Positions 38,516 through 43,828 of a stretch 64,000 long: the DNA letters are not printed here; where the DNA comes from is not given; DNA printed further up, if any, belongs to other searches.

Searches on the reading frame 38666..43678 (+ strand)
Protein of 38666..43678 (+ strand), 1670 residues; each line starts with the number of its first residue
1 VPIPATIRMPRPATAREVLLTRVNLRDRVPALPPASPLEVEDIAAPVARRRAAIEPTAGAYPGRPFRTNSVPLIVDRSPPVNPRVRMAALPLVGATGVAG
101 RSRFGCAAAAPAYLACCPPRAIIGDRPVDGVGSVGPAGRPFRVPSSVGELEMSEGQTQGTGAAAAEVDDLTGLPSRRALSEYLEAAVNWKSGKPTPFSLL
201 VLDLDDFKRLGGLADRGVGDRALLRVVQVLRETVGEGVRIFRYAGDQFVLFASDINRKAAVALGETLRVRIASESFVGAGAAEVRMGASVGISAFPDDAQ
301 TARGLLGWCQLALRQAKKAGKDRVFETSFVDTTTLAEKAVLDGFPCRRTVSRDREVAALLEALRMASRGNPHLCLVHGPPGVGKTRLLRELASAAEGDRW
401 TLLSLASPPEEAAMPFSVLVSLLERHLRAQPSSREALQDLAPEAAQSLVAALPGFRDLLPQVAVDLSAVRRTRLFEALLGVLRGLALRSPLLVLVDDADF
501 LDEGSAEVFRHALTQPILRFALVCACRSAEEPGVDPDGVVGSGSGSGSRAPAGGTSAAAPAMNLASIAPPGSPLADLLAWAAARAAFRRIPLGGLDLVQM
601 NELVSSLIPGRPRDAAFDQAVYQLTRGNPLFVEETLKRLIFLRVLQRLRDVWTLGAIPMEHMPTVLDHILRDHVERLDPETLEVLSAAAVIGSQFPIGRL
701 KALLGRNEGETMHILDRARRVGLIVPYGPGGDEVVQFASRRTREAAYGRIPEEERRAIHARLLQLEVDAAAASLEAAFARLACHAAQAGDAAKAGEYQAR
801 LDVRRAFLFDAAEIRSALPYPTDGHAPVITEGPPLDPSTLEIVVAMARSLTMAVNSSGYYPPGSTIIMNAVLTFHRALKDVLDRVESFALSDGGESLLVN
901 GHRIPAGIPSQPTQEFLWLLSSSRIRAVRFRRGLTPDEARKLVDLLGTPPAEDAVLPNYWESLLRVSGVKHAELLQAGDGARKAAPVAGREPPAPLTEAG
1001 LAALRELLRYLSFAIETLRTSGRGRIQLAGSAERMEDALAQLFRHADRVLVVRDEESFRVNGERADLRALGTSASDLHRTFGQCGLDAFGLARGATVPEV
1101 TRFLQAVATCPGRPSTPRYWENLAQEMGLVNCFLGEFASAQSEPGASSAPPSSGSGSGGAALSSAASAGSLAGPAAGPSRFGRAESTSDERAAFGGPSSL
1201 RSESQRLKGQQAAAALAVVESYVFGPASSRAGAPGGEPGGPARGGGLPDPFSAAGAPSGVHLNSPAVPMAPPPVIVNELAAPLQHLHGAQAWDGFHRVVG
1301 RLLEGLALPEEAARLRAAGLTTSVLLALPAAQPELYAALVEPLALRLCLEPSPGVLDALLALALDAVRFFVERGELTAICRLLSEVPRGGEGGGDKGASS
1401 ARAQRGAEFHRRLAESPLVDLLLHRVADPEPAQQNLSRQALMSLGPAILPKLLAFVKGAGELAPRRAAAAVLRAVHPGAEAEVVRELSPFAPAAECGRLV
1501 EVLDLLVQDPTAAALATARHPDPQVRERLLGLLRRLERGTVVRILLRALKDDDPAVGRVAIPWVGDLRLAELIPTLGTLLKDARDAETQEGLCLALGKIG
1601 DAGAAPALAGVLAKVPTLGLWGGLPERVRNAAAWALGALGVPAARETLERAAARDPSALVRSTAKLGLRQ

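Call 16: search_protein_families(library=pfam, proteins=[window:38666-43678:+], max_evalue=0.0001)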
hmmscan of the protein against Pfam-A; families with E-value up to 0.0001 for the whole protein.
window:38666-43678:+ (1670 aa): 5 families
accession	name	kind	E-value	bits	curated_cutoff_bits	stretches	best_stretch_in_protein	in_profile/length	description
PF00990.26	GGDEF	-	5.2e-24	85.3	23.8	1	165-323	1-161/161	Diguanylate cyclase, GGDEF domain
PF13191.12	AAA_16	-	1.6e-22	81.2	32.6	1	350-516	3-159/167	AAA ATPase domain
PF13646.12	HEAT_2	-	3e-12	47.1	27.7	2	1515-1585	5-76/88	HEAT repeats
PF13401.12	AAA_22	-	1.2e-07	32.5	27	1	372-511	6-103/130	AAA domain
PF25199.1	nSTAND_NTPase5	-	2.7e-05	24.5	34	0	342-407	16-78/145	Novel STAND NTPase 5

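Call 70: search_protein_families(library=padloc, proteins=[window:38666-43678:+], max_evalue=0.00001)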
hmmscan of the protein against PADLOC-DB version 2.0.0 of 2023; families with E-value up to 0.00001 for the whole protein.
window:38666-43678:+ (1670 aa): 0 families
